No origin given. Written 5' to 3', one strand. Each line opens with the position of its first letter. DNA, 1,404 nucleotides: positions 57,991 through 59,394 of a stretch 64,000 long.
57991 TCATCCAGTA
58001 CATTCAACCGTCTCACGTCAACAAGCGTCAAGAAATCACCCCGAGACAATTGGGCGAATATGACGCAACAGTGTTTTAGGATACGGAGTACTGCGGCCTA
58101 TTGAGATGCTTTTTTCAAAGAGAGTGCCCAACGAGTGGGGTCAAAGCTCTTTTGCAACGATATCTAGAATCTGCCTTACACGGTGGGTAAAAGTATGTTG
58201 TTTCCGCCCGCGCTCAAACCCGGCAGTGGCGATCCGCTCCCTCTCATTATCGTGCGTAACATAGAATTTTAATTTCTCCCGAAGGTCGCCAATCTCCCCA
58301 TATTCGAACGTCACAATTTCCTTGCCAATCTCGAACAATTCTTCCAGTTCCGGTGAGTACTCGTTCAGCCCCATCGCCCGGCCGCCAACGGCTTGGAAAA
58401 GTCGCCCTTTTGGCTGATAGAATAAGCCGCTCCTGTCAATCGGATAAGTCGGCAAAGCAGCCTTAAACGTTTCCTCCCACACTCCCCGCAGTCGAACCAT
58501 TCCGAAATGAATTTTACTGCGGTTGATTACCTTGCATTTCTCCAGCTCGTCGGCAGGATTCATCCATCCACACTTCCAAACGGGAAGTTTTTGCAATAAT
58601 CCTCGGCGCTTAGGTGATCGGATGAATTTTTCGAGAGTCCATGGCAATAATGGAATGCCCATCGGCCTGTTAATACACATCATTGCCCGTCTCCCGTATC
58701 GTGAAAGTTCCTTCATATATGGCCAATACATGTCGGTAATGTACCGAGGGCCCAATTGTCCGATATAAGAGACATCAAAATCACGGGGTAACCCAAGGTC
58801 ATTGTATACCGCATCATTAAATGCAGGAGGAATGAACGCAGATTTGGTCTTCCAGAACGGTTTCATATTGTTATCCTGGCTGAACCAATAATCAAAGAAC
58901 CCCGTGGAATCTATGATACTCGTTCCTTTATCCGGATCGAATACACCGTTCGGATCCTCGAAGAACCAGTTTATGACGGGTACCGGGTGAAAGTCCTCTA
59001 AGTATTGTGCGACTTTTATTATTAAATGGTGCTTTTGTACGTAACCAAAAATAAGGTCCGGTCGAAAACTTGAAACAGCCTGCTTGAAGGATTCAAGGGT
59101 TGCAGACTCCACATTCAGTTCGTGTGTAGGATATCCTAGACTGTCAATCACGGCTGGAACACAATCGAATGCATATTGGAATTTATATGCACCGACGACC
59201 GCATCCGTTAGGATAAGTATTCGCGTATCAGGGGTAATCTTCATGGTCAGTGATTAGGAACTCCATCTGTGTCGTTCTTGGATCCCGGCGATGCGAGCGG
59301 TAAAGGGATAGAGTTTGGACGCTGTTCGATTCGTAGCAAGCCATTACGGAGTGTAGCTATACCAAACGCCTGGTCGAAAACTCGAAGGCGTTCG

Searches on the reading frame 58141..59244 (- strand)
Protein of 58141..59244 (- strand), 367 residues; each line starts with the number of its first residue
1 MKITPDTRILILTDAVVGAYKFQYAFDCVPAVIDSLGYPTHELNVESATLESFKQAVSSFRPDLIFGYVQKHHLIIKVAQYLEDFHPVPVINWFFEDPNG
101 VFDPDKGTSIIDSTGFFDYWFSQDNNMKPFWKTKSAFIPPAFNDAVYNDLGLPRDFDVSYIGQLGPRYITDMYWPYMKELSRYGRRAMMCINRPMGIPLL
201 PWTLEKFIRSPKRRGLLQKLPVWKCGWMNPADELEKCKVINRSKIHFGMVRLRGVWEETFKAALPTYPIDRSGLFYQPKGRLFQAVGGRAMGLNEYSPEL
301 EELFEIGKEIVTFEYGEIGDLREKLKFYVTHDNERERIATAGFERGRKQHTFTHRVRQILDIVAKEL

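Call 80: search_protein_families(library=pfam, proteins=[window:58141-59244:-], max_evalue=0.00001)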
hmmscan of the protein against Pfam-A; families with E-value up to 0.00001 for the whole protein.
window:58141-59244:- (367 aa): 1 family
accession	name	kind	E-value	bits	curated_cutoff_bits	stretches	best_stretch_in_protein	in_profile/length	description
PF13524.12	Glyco_trans_1_2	-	1e-18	68.1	25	1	230-361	34-144/144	Glycosyl transferase-like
